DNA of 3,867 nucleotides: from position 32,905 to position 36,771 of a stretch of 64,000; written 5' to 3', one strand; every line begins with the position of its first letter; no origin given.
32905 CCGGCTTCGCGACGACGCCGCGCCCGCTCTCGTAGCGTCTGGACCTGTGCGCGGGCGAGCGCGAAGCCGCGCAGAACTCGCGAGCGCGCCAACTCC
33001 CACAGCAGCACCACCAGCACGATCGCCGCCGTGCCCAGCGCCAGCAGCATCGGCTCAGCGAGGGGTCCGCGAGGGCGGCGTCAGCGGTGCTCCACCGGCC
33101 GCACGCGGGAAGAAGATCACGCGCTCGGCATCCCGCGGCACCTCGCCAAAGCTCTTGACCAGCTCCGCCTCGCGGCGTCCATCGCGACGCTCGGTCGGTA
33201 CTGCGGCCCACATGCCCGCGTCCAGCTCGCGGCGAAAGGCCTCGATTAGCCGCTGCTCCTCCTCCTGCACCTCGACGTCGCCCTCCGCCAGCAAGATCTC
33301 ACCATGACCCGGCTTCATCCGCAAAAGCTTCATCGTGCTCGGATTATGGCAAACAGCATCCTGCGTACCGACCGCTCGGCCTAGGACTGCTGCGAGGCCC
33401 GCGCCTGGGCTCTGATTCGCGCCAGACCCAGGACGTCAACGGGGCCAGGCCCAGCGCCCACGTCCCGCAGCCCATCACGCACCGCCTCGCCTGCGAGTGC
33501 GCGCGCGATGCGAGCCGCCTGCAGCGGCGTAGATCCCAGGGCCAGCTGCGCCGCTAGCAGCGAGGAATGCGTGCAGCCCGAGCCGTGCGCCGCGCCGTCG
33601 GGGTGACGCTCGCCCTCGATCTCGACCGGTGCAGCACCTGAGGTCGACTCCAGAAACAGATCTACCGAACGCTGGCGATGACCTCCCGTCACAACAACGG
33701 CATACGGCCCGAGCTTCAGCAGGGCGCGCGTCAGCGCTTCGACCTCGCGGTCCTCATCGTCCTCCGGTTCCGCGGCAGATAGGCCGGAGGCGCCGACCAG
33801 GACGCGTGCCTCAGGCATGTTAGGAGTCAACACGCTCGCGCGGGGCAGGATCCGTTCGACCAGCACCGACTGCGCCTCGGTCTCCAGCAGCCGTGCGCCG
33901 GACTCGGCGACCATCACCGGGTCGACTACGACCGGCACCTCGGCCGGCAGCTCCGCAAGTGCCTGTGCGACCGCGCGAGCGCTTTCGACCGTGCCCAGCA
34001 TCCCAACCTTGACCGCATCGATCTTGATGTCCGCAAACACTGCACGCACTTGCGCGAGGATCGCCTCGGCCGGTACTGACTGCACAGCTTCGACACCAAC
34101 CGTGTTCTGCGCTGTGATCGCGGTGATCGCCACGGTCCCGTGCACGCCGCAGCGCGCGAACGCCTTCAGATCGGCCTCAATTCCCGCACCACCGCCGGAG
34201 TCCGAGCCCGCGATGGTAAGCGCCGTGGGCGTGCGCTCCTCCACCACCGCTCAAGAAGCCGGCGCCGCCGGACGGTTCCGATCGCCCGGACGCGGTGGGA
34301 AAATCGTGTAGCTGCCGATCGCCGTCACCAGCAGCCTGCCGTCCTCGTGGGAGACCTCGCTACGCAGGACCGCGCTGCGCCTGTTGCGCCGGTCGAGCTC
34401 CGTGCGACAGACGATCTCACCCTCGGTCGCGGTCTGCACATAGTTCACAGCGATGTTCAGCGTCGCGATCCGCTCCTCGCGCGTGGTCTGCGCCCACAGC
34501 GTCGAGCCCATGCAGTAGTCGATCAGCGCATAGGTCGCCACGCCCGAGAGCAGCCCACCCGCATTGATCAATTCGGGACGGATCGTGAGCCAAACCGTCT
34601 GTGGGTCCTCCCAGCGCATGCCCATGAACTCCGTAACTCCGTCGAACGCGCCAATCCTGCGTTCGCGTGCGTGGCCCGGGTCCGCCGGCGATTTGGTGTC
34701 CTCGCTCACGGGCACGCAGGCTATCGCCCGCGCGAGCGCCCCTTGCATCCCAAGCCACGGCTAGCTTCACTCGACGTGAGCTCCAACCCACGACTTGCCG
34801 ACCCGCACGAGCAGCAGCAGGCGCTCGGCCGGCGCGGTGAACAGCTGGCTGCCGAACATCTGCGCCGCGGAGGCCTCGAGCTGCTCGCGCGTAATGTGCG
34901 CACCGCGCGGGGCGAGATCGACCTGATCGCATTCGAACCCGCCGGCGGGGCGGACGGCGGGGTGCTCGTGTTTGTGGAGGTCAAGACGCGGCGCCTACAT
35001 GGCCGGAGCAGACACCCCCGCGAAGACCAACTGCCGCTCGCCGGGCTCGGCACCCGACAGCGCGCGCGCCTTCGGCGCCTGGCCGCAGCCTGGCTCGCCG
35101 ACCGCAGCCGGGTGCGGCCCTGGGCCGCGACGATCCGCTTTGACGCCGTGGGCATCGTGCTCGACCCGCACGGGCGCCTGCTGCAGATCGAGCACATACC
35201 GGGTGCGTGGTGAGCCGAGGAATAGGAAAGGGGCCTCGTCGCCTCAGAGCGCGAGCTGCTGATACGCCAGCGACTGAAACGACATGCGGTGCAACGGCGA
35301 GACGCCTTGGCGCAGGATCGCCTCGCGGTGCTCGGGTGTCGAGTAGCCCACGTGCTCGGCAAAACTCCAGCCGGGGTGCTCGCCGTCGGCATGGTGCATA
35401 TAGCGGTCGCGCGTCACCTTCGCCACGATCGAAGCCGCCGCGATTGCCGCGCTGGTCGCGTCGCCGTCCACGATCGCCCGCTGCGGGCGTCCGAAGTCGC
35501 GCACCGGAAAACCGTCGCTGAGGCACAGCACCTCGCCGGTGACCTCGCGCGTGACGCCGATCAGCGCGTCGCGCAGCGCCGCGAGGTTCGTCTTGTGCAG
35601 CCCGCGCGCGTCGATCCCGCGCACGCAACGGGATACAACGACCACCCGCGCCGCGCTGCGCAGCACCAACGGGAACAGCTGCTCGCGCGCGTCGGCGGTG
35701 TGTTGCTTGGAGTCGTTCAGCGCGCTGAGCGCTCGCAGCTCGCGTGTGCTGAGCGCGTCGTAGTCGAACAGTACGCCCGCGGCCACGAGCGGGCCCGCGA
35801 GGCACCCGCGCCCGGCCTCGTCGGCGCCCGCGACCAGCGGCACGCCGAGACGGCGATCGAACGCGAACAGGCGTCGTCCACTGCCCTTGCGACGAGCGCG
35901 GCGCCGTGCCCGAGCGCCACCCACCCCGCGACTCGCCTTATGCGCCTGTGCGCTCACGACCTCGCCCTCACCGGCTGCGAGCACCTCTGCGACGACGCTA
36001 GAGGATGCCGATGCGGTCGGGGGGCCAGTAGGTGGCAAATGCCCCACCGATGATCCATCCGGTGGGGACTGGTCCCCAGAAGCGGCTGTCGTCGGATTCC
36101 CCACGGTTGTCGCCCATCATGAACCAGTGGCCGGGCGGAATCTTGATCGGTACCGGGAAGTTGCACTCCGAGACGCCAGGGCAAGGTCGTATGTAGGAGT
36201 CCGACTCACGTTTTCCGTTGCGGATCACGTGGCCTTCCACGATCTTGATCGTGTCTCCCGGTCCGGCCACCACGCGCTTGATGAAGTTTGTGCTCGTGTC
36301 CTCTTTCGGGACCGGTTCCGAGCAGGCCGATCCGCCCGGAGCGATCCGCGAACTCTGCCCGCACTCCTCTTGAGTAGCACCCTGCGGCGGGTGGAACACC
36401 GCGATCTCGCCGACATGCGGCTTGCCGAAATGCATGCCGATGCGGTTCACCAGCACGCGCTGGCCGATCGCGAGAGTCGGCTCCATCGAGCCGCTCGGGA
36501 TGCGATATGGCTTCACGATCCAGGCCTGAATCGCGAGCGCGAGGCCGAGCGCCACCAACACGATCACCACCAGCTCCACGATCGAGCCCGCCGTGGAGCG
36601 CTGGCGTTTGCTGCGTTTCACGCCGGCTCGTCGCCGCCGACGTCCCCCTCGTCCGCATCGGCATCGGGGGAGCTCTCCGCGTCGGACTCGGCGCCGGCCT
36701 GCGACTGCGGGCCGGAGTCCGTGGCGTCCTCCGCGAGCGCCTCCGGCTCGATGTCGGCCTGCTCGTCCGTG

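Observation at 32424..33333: Two-gene module resembling a minimal ubiquitin-like or GG-carrier system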

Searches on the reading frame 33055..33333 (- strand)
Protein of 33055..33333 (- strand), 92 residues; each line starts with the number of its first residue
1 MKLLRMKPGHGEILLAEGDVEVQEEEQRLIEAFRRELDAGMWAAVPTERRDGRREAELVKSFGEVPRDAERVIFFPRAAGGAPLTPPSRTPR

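Call 3: search_protein_families(library=pfam, proteins=[window:33055-33333:-], max_evalue=1)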
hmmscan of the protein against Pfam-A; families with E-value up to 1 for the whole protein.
window:33055-33333:- (92 aa): 1 family
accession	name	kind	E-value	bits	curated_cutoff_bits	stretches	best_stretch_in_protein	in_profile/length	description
PF15595.11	Imm51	-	0.052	13.9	29.8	1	20-63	46-89/104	Immunity protein 51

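Call 4: search_protein_families(library=ncbifam, proteins=[window:33055-33333:-], max_evalue=1)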
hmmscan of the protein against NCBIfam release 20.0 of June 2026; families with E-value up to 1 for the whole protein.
window:33055-33333:- (92 aa): 0 families

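Call 6: find_homologous_proteins(query=window:33055-33333:-, max_evalue=0.01)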
Query window:33055-33333:- (92 aa): 7995 proteins with E <= 0.01 among 8000 candidates; the best 120 are listed.
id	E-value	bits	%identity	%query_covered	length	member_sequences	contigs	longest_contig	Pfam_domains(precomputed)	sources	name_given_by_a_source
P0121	1.7e-44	167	88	100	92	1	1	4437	-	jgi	jgi:hypothetical protein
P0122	1.9e-44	167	96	90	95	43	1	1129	-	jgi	jgi:hypothetical protein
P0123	2.7e-44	167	88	100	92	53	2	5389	-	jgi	jgi:hypothetical protein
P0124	3.3e-44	166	96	90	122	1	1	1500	-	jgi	jgi:hypothetical protein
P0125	4.1e-44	166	95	90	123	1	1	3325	-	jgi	jgi:hypothetical protein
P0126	1.1e-43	165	88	100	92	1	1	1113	-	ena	-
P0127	1.4e-43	164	87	100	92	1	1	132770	-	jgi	jgi:hypothetical protein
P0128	2.3e-43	164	87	100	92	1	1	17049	-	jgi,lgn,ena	-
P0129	2.4e-43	164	86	100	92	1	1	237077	-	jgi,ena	-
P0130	4.8e-43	163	94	89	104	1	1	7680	-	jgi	jgi:hypothetical protein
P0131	5.4e-43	162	91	84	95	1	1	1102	-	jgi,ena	-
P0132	5.9e-43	162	87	100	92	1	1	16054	-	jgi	jgi:hypothetical protein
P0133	6.1e-43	162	92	82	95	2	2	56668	-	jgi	jgi:hypothetical protein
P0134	7.8e-43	162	92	84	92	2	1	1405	-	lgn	-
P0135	1.3e-42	161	93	90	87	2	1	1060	-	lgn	-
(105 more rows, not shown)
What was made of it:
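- One member is auto-named 'molybdopterin converting factor small subunit' by JGI (call 6).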

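Call 16: search_solved_structures(query=A2, max_evalue=10, show_alignments=3)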
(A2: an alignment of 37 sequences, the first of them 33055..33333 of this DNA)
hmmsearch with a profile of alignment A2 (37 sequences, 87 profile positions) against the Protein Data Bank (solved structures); distinct sequences matched with E-value up to 10: 1.
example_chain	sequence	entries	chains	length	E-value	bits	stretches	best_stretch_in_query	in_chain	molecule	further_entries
1a2x_B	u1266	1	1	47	0.59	13.2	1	24-59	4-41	TROPONIN I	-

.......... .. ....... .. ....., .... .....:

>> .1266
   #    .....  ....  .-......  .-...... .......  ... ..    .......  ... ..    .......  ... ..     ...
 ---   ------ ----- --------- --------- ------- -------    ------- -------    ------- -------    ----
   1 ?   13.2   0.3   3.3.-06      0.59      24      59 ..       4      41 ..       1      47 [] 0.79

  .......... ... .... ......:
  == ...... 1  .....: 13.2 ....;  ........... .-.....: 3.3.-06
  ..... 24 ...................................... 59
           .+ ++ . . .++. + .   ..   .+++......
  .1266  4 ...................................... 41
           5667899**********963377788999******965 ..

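Call 21: predict_structure(alignment_id=A2)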
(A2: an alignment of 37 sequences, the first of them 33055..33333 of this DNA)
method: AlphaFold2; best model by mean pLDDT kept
length: 92 residues; sequences in the alignment: 37
mean_pLDDT: 62.8   pTM: 0.47
mean pLDDT of the five models: 62.8, 59.4, 59.0, 56.0, 55.7
residues with pLDDT >= 90: 0; 70-90: 42; 50-70: 17; < 50: 33
segments of 3 or more residues with pLDDT < 50: 1-12, 14-21, 80-92
pLDDT, mean of each block of 10 residues (from residue 1): 43 45 66 80 74 74 74 68 43 44
secondary structure, 60 per line:
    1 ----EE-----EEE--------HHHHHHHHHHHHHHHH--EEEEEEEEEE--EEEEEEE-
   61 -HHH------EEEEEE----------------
elements in order: E12-14 H23-38 E41-50 E53-59 E71-76
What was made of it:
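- On ThiS/MoaD sulfur-carrier family (Pfam PF02597): The AlphaFold2 secondary-structure order (strand-strand-helix-strand-strand-3-10-strand) fits, but mean pLDDT is 62.8 (call 21).
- The core is 81 aa, like E. coli MoaD, and the AlphaFold2 secondary-structure order is that of a beta-grasp (call 21).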

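Call 25: fold_search(model_id=the predicted structure, library=pdb)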
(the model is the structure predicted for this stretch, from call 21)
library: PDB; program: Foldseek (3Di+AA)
matches with E <= 10: 112; with E <= 0.001: 0
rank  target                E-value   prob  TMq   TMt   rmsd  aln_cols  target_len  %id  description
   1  9ki1_V                6.8e-01  0.08  0.19  0.10  12.8        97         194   18  Baseplate structure of Escherichia phage Mu (released 2025-02-12)
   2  7dxp_A                3.0e+00  0.04  0.17  0.06   5.8        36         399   33  Influenza H5N1 nucleoprotein in complex with nucleotides (released 2021-04-14)
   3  6ra0                  3.2e+00  0.13  0.39  0.29   5.7        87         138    9  A ubiquitin-like dimerization domain controls protein kinase D activation by trans-autophosphorylation (released 2019-08-14)
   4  2e12_A                3.2e+00  0.08  0.24  0.24   5.4        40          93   18  The crystal structure of XC5848 from Xanthomonas campestris adopting a novel variant of Sm-like motif (released 2007-10-30)
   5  7r6r_A                3.4e+00  0.08  0.25  0.16   7.1        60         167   12  Crystal Structure of a Mycobacteriophage Cluster A2 Immunity Repressor:DNA Complex (released 2022-07-20)
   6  9b9x                  3.6e+00  0.06  0.19  0.09  13.6        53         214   11  Crystal structure of the ligand binding domain of the Halomonas titanicae chemoreceptor Htc10 in complex with hypoxanthi (released 2024-11-20)
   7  5a2q_D                4.4e+00  0.08  0.20  0.10   6.9        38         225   13  Structure of the HCV IRES bound to the human ribosome (released 2015-07-15)
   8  9guq_B                4.4e+00  0.06  0.20  0.13   9.5        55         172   20  30S PIC (Pre-Initiation complex) (released 2024-11-20)
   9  6jm4_D                4.4e+00  0.05  0.24  0.25   6.4        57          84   21  The crystal structure of PB1 homo-dimer of human P62/SQSTM1 (released 2020-01-15)
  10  6xgu_B                4.6e+00  0.07  0.30  0.23   4.3        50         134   12  Crystal Structure of KRAS-Q61R (GMPPNP-bound) in complex with RAS-binding domain (RBD) and cysteine-rich domain (CRD)  (released 2021-01-13)
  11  9b9s                  4.6e+00  0.05  0.19  0.09  13.6        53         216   11  Crystal structure of the ligand binding domain of the Halomonas titanicae chemoreceptor Htc10 in complex with guanine (released 2024-11-20)
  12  9e2g_0V               4.6e+00  0.02  0.18  0.10  12.8        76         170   14  Cryo-EM structure of 48 nm repeat of microtubule doublet from T. brucei flagellum (released 2025-03-12)
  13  3j6x_S3               4.9e+00  0.04  0.24  0.12  12.7        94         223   13  S. cerevisiae 80S ribosome bound with Taura syndrome virus (TSV) IRES, 5 degree rotation (Class II) (released 2014-06-11)
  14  1y54                  4.9e+00  0.03  0.15  0.06   8.0        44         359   18  Crystal structure of the native class C beta-lactamase from Enterobacter cloacae 908R complexed with BRL42715 (released 2005-03-29)
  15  9gb5_G                5.3e+00  0.06  0.16  0.12   7.0        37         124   14  Contracted phiCD508 neck (released 2025-03-26)
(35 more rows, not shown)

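Call 26: search_protein_families(library=pfam, alignment_id=A2, max_evalue=10)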
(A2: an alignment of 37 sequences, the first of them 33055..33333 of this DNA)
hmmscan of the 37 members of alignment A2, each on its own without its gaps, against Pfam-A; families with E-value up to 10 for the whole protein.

A. member 1, window:33055-33333:- (92 aa): 1 family
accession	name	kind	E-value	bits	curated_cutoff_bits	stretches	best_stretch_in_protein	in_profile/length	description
PF15595.11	Imm51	-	0.052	13.9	29.8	1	20-63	46-89/104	Immunity protein 51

B. families by the number of members that match (of 37 scanned): 3 families
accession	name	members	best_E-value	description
PF15595.11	Imm51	21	0.014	Immunity protein 51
PF09846.14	OapB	5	0.15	Origin-associated protein OapB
PF00249.37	Myb_DNA-binding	1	0.25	Myb-like DNA-binding domain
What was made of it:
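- On ThiS/MoaD sulfur-carrier family (Pfam PF02597): The window protein and its 36 close homologues (alignment A2) give no PF02597 hit at E <= 10 (calls 3, 26).
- The window protein gives no significant match to ThiS/MoaD at the HMM level (calls 3, 26).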

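Call 87: search_solved_structures(query=A4, max_evalue=10, show_alignments=4)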
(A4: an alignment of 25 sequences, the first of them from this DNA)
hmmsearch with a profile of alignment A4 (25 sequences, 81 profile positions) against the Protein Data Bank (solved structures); distinct sequences matched with E-value up to 10: 3.
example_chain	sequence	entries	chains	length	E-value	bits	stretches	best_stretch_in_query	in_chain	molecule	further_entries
9wv4_B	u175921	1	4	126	0.29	14.4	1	12-50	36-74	MYND-type zinc finger-containing chromatin reader ZMYND8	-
5mq4_A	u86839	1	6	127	0.3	14.3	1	12-50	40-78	Protein kinase C-binding protein 1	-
8iyj_O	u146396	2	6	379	0.65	13.3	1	2-37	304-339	RIB43A-like with coiled-coils protein 1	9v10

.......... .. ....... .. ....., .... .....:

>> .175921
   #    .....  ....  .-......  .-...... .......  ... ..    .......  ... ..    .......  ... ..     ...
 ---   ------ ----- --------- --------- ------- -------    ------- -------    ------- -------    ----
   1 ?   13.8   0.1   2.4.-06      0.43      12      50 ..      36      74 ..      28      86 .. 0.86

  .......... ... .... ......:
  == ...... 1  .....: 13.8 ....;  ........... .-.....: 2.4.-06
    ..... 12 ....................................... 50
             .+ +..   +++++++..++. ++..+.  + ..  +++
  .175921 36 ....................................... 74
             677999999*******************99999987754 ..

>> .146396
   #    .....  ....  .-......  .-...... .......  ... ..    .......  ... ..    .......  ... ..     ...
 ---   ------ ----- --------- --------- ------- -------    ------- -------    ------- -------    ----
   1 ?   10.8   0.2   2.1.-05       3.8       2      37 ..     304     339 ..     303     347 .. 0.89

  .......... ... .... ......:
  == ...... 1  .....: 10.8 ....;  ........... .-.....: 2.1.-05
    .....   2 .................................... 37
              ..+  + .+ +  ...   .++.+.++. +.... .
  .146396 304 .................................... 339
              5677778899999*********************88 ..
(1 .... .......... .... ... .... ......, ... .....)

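Call 88: search_protein_families(library=pfam, alignment_id=A4, max_evalue=10)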
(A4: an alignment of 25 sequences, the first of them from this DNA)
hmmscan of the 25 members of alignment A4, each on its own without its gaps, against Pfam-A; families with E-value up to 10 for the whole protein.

A. member 1, seq(81 aa): 1 family
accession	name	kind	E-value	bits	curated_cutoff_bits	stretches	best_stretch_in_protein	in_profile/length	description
PF15595.11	Imm51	-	0.037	14.3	29.8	1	20-63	46-89/104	Immunity protein 51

B. families by the number of members that match (of 25 scanned): 5 families
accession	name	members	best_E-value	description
PF02597.26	ThiS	4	0.049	ThiS family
PF17408.7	MCD_N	1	0.02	Malonyl-CoA decarboxylase N-terminal domain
PF15595.11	Imm51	1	0.037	Immunity protein 51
PF07449.17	HyaE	1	0.088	Hydrogenase-1 expression protein HyaE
PF23460.1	ZMYND8_CC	1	0.2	ZMYND8 protein coiled-coil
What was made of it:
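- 33091..33333 (-): Gene A, conserved core (residues 1-81). Predicted strand-strand-helix-strand-strand-(3-10 helix)-strand, ending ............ Weak Pfam ThiS hits occur in 4 of 25 diverse orthologues (call 88).
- Weak Pfam ThiS hits occur in 4 of 25 orthologues, making ThiS the top family by member count (call 88).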

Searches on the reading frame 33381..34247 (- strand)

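Call 32: search_protein_families(library=pfam, proteins=[window:33381-34247:-], max_evalue=0.00001)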
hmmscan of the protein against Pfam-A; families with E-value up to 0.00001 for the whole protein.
window:33381-34247:- (288 aa): 1 family
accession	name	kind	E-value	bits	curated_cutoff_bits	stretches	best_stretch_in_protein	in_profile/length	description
PF08543.17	Phos_pyr_kin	-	7.7e-73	245.3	27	1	16-271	1-246/246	Phosphomethylpyrimidine kinase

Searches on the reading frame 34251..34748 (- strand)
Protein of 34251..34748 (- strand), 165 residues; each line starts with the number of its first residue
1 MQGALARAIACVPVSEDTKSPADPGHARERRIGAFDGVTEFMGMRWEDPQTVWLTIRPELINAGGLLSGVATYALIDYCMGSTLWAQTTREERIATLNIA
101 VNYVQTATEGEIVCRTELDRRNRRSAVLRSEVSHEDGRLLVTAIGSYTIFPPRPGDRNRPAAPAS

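Call 32: search_protein_families(library=pfam, proteins=[window:34251-34748:-], max_evalue=0.00001)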
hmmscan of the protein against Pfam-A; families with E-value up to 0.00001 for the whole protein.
window:34251-34748:- (165 aa): 1 family
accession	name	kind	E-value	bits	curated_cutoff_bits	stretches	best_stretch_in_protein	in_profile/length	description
PF03061.28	4HBT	-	3.5e-10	40.5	20.6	1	64-140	1-78/79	Thioesterase superfamily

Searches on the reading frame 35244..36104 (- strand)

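Call 32: search_protein_families(library=pfam, proteins=[window:35244-36104:-], max_evalue=0.00001)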
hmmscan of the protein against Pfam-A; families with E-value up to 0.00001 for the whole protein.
window:35244-36104:- (286 aa): 1 family
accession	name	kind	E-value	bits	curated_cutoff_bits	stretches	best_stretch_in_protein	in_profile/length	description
PF01351.25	RNase_HII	-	3.7e-33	115.5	25.8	1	92-277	1-197/199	Ribonuclease HII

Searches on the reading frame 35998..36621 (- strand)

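Call 32: search_protein_families(library=pfam, proteins=[window:35998-36621:-], max_evalue=0.00001)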
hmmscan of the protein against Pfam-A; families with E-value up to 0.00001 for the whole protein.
window:35998-36621:- (207 aa): 1 family
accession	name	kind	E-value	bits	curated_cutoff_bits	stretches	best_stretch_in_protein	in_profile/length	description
PF10502.14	Peptidase_S26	-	5.3e-41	140.8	22.9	1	15-199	2-168/168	Signal peptidase, peptidase S26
